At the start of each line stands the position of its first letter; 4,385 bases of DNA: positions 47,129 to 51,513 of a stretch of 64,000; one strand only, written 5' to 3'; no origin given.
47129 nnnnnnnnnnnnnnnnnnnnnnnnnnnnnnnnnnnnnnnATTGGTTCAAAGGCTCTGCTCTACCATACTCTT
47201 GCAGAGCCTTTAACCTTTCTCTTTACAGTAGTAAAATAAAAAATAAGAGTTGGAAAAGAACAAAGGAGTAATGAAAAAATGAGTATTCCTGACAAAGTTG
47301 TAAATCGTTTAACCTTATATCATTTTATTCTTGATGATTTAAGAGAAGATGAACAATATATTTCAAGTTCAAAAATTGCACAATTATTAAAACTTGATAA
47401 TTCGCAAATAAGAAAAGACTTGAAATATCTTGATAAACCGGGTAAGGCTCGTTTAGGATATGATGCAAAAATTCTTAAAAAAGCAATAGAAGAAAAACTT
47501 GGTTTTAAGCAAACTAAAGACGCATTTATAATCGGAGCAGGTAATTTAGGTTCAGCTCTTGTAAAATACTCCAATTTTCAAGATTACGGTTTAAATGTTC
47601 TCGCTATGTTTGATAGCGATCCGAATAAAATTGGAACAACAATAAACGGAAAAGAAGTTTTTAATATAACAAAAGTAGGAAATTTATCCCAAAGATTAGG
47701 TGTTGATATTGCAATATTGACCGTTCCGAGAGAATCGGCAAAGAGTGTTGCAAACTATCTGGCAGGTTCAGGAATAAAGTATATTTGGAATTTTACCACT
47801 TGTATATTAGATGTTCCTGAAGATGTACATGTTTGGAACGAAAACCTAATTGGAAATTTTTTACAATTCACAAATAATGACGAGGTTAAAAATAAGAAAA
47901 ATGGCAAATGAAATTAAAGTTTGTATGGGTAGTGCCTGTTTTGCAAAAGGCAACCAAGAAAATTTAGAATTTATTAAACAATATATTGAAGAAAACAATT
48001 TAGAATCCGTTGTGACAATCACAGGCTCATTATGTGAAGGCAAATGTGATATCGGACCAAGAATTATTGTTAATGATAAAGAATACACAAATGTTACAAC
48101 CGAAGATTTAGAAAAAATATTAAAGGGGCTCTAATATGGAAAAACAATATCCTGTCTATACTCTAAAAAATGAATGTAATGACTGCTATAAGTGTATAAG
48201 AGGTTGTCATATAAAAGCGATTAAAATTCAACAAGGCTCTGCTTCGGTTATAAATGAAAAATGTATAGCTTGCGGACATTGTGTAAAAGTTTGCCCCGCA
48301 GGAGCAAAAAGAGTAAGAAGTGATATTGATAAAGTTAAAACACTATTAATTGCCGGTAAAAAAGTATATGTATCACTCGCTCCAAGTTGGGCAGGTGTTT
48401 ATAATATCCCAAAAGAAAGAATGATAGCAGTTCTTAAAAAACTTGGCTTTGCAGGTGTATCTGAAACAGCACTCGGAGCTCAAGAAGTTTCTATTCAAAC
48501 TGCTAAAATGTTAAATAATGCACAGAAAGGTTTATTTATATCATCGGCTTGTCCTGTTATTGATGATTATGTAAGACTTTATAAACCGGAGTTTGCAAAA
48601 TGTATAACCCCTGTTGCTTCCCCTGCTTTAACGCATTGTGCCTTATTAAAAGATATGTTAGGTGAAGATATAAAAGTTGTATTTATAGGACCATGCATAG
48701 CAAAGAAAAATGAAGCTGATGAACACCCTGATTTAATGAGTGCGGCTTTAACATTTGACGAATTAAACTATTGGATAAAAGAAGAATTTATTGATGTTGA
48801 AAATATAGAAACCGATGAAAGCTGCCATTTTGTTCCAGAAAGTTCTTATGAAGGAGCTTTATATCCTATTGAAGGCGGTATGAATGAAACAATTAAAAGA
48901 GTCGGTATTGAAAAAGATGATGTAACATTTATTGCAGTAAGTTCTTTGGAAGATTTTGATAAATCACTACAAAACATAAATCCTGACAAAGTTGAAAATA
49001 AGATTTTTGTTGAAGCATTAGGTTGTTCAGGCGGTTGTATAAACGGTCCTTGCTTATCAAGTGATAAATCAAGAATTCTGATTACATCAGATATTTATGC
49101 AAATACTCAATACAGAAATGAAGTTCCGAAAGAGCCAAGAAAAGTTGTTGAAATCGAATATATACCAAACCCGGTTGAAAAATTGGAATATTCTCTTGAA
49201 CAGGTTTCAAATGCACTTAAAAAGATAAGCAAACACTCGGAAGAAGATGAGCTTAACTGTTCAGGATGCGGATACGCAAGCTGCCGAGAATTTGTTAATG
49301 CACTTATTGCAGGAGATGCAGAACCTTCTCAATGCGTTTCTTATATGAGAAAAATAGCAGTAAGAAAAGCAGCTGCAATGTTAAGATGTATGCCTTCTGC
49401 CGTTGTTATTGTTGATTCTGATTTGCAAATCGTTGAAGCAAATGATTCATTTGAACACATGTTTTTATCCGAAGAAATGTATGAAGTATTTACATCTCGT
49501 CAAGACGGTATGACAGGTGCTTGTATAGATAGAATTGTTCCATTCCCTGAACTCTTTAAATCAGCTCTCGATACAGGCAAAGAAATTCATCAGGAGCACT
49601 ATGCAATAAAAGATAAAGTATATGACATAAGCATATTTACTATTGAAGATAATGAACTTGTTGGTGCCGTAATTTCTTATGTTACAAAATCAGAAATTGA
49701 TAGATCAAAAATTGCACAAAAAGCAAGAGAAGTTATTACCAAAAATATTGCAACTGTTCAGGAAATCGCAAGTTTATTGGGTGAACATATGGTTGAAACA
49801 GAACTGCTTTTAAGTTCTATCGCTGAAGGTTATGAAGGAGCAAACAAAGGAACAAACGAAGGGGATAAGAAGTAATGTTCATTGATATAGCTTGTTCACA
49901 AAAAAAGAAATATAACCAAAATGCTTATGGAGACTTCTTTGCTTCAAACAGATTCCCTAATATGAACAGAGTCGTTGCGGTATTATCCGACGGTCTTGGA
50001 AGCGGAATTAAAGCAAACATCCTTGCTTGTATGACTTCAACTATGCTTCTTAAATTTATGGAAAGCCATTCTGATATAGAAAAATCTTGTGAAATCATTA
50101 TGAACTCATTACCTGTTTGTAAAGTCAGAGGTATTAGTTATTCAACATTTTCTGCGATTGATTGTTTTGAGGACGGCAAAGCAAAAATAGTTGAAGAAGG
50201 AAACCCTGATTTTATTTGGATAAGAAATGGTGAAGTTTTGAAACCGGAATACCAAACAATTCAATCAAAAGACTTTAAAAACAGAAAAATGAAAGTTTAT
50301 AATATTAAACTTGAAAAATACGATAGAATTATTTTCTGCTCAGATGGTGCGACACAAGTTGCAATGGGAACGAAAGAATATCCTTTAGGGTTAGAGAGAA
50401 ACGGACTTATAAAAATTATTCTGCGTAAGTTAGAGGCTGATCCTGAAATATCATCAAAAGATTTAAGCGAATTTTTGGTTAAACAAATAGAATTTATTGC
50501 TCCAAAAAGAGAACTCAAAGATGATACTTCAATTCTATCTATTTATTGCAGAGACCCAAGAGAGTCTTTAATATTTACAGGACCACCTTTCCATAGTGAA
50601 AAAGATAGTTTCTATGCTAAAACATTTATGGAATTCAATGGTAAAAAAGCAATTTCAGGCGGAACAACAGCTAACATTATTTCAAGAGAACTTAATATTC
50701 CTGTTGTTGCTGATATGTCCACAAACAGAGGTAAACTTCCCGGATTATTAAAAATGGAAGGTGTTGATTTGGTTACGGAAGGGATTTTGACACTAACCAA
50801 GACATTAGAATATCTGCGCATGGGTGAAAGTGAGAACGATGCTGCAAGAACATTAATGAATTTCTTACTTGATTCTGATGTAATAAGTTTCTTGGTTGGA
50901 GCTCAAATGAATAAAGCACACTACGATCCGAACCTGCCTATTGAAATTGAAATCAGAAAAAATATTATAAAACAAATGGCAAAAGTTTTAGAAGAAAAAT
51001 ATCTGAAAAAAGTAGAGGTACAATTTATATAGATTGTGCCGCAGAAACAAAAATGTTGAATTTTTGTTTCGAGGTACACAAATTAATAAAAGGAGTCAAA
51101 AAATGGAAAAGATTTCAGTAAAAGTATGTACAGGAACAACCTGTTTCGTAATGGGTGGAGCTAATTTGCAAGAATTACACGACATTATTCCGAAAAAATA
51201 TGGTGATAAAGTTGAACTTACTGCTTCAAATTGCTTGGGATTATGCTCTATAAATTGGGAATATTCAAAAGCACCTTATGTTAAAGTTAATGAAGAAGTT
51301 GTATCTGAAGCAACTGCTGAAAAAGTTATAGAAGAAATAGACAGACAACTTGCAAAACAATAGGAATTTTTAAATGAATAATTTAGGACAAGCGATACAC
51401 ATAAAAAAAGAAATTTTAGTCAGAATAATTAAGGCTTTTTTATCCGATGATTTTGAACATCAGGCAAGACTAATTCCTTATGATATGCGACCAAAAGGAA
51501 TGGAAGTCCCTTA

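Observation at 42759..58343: About 15.5 kb compositionally distinct island between the flavodiiron gene and tRNA-Leu, carrying a fermentative redox module plus transposition genes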

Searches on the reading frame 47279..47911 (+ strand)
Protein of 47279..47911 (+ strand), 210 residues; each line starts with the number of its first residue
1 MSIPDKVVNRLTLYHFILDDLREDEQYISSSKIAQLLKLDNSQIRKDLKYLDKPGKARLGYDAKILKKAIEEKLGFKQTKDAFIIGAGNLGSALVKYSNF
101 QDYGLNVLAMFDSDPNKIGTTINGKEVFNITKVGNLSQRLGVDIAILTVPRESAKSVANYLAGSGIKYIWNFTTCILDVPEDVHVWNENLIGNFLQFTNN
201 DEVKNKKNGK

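Call 6: search_protein_families(library=pfam, proteins=[window:47279-47911:+])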
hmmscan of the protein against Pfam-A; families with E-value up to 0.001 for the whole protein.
window:47279-47911:+ (210 aa): 2 families
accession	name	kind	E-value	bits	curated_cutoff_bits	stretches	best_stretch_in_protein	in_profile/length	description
PF02629.25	CoA_binding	-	3e-20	73.2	22.3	1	79-173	3-95/97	CoA binding domain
PF06971.19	Put_DNA-bind_N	-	2.8e-13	50.2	27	1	3-48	2-48/49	Putative DNA-binding protein N-terminus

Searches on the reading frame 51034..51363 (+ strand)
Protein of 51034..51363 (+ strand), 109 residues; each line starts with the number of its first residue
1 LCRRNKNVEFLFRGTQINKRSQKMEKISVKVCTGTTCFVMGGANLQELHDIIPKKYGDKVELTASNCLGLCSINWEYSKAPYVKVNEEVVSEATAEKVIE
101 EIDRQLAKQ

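Call 6: search_protein_families(library=pfam, proteins=[window:51034-51363:+])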
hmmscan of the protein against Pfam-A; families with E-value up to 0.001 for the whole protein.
window:51034-51363:+ (109 aa): 1 family
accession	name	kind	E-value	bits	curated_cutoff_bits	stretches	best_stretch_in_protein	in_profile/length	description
PF01257.25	2Fe-2S_thioredx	-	1.9e-08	34.7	24.8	1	22-103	61-142/145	Thioredoxin-like [2Fe-2S] ferredoxin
